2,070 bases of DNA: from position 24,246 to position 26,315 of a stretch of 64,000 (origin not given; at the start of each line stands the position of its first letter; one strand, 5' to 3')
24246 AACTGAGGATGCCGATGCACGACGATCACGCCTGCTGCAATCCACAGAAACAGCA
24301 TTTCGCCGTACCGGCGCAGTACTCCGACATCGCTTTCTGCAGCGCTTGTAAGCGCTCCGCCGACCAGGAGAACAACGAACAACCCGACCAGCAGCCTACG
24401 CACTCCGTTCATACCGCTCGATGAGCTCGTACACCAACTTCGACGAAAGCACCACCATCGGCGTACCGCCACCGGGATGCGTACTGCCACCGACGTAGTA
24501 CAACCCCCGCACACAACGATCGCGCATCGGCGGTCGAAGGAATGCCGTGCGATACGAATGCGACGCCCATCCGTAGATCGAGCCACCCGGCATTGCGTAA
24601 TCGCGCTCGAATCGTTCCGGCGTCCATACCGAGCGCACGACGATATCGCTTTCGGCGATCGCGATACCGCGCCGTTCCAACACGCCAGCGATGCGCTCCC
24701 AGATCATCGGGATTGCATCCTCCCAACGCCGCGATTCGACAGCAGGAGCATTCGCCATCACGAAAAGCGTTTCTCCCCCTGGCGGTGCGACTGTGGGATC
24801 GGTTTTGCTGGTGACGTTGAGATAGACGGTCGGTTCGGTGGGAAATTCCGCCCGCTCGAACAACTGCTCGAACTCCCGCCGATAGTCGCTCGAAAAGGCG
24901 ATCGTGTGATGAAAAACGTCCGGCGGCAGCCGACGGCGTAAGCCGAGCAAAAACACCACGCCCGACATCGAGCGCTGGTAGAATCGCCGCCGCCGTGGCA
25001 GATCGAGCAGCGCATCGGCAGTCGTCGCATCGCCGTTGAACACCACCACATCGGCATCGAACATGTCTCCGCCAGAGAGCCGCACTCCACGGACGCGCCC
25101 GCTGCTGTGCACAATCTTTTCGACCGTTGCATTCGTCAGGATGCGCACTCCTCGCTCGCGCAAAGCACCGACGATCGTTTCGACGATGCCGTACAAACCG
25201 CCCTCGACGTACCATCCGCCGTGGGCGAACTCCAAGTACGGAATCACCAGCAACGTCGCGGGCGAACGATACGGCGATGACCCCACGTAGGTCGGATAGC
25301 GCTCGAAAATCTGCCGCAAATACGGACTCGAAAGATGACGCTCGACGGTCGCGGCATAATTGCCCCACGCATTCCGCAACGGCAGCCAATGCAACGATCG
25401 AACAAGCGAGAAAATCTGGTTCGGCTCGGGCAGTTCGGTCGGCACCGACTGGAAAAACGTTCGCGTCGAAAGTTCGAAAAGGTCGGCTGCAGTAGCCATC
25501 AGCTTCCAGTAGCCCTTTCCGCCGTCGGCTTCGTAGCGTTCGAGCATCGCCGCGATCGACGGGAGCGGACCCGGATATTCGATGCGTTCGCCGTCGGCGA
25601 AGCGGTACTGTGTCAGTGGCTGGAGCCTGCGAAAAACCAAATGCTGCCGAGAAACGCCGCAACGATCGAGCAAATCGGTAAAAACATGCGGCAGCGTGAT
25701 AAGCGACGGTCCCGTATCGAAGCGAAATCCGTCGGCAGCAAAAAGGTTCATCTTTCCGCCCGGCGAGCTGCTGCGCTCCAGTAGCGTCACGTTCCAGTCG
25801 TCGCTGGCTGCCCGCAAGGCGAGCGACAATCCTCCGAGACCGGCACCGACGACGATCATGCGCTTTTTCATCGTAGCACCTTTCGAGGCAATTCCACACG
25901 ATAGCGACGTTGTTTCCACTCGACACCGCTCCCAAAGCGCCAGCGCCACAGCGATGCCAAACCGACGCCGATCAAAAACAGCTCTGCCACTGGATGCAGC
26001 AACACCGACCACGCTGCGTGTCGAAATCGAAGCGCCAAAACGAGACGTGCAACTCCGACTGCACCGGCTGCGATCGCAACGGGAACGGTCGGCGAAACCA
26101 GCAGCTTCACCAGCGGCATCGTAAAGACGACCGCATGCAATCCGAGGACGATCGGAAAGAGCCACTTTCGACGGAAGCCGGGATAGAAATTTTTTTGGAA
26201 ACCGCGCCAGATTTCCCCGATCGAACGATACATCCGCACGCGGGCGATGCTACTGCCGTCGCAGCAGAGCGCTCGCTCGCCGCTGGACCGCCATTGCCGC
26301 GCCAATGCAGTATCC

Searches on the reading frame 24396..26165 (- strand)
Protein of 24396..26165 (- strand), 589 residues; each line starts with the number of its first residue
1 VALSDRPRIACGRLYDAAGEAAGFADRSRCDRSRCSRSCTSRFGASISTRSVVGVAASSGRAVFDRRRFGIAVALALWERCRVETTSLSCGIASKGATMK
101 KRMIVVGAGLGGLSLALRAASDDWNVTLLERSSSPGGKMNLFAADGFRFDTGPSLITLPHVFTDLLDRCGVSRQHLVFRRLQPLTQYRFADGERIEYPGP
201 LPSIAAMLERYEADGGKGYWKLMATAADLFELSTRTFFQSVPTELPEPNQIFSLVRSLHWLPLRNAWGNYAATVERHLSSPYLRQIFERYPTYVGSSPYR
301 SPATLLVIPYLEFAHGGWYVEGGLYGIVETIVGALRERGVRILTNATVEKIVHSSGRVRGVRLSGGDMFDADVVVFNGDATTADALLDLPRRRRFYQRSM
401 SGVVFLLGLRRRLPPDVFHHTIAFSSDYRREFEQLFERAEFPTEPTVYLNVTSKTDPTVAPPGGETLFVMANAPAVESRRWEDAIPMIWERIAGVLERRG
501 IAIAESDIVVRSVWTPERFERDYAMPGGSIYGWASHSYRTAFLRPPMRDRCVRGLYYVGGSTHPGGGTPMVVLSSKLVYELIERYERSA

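Call 55: search_protein_families(library=pfam, proteins=[window:24396-26165:-], max_evalue=0.0001)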
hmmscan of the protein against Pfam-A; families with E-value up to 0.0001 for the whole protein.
window:24396-26165:- (589 aa): 8 families
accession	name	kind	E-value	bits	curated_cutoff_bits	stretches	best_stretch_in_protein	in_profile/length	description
PF01593.30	Amino_oxidase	-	1.4e-19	71.1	19.8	1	110-576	1-436/443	Flavin containing amine oxidoreductase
PF13450.12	NAD_binding_8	-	6.4e-12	46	21.9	1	105-167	1-66/68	NAD(P)-binding Rossmann-like domain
PF01266.30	DAO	-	2.4e-11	44.2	27.9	0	103-137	2-37/353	FAD dependent oxidoreductase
PF00890.30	FAD_binding_2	-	4.9e-08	33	20.4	0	103-146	2-43/414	FAD binding domain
PF07992.20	Pyr_redox_2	-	5.9e-08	32.9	26.1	0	102-136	2-37/291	Pyridine nucleotide-disulphide oxidoreductase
PF00070.33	Pyr_redox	-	4.8e-07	30.6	22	0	329-364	44-80/82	Pyridine nucleotide-disulphide oxidoreductase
PF03486.20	HI0933_like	-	5.5e-06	26.4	50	0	102-140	2-40/244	HI0933-like protein Rossmann domain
PF12831.13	FAD_oxidored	-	6.3e-05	22.9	27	0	104-139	3-38/416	FAD dependent oxidoreductase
